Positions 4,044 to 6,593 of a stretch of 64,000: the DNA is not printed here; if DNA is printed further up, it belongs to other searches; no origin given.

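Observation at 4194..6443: Ketopantoate-reductase-like NAD(P)-binding domain fused to a radical-enzyme catalytic subunit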

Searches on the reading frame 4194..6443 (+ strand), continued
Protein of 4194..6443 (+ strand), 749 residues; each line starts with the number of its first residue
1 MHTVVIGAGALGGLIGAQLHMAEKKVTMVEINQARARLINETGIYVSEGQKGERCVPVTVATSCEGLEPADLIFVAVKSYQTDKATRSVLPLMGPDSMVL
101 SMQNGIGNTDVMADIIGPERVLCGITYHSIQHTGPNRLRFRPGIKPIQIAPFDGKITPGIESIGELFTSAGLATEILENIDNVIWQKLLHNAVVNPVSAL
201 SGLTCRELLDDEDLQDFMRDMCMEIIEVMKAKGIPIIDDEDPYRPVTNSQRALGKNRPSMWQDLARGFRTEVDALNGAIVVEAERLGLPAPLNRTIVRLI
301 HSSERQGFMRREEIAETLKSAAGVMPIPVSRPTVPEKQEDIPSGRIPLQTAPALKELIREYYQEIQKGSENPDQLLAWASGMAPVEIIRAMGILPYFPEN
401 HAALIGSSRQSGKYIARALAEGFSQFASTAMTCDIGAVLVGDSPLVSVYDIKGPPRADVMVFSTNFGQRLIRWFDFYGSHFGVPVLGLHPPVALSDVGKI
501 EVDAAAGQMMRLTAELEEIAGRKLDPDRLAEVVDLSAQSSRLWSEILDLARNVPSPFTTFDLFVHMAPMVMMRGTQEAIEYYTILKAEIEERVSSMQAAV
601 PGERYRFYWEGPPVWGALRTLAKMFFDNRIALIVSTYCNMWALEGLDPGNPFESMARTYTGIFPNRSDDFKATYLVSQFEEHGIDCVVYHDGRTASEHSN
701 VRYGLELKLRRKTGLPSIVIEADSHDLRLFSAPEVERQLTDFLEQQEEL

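Call 37: fold_search(model_id=the predicted structure, library=pdb)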
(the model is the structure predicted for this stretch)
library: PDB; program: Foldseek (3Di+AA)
matches with E <= 10: 1696; with E <= 0.001: 487
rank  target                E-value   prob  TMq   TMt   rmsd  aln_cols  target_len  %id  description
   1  3o3m_A                5.6e-26  1.00  0.49  0.89   3.1       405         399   25  (R)-2-Hydroxyisocaproyl-CoA Dehydratase (released 2011-03-16)
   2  3o3m_C                1.7e-25  1.00  0.49  0.88   3.0       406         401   25  (R)-2-Hydroxyisocaproyl-CoA Dehydratase (released 2011-03-16)
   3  3o3o_A                2.8e-24  1.00  0.48  0.88   3.0       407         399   25  (R)-2-hydroxyisocaproyl-CoA dehydratase in complex with (R)-2-hydroxyisocaproate (released 2011-03-16)
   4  9g87_A                8.1e-23  1.00  0.47  0.78   3.5       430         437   21  3-methylbenzoyl-CoA reductase from Thauera chlorobenzoica (subunits MbdON ) (released 2026-02-04)
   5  5hws_D                8.6e-23  1.00  0.37  0.87   3.1       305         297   28  Crystal structure of ketopantoate reductase from Thermococcus kodakarensis complexed with NADP+ (released 2016-05-18)
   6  5hws_C                9.5e-23  1.00  0.37  0.86   3.1       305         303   28  Crystal structure of ketopantoate reductase from Thermococcus kodakarensis complexed with NADP+ (released 2016-05-18)
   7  5ayv_A                1.4e-22  1.00  0.37  0.87   3.1       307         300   28  Crystal structure of archaeal ketopantoate reductase complexed with coenzyme A and 2-oxopantoate (released 2016-01-27)
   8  5ayv_B                1.7e-22  1.00  0.37  0.86   3.1       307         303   28  Crystal structure of archaeal ketopantoate reductase complexed with coenzyme A and 2-oxopantoate (released 2016-01-27)
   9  5hws_A                2.3e-22  1.00  0.37  0.87   3.1       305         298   28  Crystal structure of ketopantoate reductase from Thermococcus kodakarensis complexed with NADP+ (released 2016-05-18)
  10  3hwr_A                4.2e-22  1.00  0.38  0.91   2.3       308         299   29  Crystal structure of PanE/ApbA family ketopantoate reductase (YP_299159.1) from Ralstonia eutropha JMP134 at 2.15 A re (released 2009-06-30)
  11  3hwr_B                4.4e-22  1.00  0.37  0.90   2.6       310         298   29  Crystal structure of PanE/ApbA family ketopantoate reductase (YP_299159.1) from Ralstonia eutropha JMP134 at 2.15 A re (released 2009-06-30)
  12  9gai_A                8.0e-22  1.00  0.48  0.79   5.2       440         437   21  3-methylbenzoyl-CoA reductase from Thauera chlorobenzoica (MbdONPQ) (released 2026-02-18)
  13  9gai_E                3.2e-21  1.00  0.48  0.80   5.1       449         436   21  3-methylbenzoyl-CoA reductase from Thauera chlorobenzoica (MbdONPQ) (released 2026-02-18)
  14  3wfi_A                3.7e-21  1.00  0.35  0.76   4.2       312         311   23  The crystal structure of D-mandelate dehydrogenase (released 2014-07-23)
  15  3ghy_B                5.0e-21  1.00  0.37  0.81   3.1       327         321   26  Crystal structure of a putative ketopantoate reductase from Ralstonia solanacearum MolK2 (released 2009-03-17)
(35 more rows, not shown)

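Call 45: search_protein_representatives(protein=window:4194-6440:+)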
Query: 749 residues. Proteins with E-value up to 0.001 (for the whole library): 16860; up to 1e-10: 8263; up to 1e-30: 834. The best 150 are listed.
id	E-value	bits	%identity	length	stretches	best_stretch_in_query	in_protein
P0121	1.5e-248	843.2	62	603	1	166-748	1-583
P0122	9.4e-239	810.9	49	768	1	2-745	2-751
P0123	5.8e-129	447.9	35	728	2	346-745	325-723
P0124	4.7e-123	428.4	61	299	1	341-639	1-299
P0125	3.4e-115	402.4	59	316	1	1-305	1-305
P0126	2.3e-102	360.0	56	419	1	150-445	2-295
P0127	3.5e-102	359.4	49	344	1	412-746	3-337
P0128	3.2e-93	329.8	57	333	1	377-633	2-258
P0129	2.3e-92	326.9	38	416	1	352-747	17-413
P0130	5.6e-85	302.5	38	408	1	347-744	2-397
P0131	8.9e-84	298.6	55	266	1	500-745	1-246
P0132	3.0e-82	293.5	38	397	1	345-745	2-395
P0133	3.4e-82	293.3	42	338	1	348-673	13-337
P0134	1.0e-74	268.6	72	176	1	153-322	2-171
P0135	1.8e-72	261.2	38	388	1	350-745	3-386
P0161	9.2e-59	215.9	40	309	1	2-304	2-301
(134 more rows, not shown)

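Call 47: find_encoding_contigs(protein=P0123, flank=10000, max_places=4)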
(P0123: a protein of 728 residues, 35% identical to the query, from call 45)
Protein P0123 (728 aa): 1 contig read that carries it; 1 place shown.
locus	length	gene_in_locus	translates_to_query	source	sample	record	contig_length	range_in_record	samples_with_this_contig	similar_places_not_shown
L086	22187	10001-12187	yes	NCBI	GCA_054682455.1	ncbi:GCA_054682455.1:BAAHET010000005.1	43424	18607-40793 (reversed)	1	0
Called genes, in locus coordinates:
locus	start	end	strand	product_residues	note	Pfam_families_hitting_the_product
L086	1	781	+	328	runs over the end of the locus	PF00933:Glyco_hydro_3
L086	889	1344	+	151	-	PF02082:Rrf2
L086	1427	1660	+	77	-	PF09834:DUF2061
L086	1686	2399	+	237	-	PF01507:PAPS_reduct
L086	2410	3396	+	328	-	PF00291:PALP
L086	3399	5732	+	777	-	PF03460:NIR_SIR_ferr, PF01077:NIR_SIR, PF03460:NIR_SIR_ferr, PF01206:TusA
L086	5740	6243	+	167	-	PF13241:NAD_binding_7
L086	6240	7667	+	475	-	PF00590:TP_methylase, PF02602:HEM4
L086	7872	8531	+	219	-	PF07238:PilZ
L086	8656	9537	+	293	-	PF17827:PrmC_N, PF05971:Methyltransf_10 (weak), PF05175:MTS, PF06325:PrmA (weak), PF08241:Methyltransf_11, PF08242:Methyltransf_12, PF13649:Methyltransf_25, PF13847:Methyltransf_31, +1 more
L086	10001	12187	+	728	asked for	PF01210:NAD_Gly3P_dh_N (faint), PF02558:ApbA, PF03721:UDPG_MGDP_dh_N, PF08546:ApbA_C, PF06050:HGD-D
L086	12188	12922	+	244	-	PF01869:BcrAD_BadFG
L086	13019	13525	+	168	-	PF00111:Fer2, PF01799:Fer2_2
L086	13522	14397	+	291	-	PF00941:FAD_binding_5, PF03450:CO_deh_flav_C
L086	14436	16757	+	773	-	PF01315:Ald_Xan_dh_C, PF02738:MoCoBD_1, PF20256:MoCoBD_2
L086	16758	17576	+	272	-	PF02625:XdhC_CoxI, PF13478:XdhC_C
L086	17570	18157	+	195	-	PF01128:IspD, PF12804:NTP_transf_3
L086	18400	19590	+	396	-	PF00162:PGK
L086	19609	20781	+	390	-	PF07884:VKOR, PF13462:Thioredoxin_4, PF01323:DSBA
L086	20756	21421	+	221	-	PF00075:RNase_H, PF13456:RVT_3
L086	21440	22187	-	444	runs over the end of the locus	PF01656:CbiA (faint), PF02881:SRP54_N, PF06414:Zeta_toxin (weak), PF00448:SRP54, PF02978:SRP_SPB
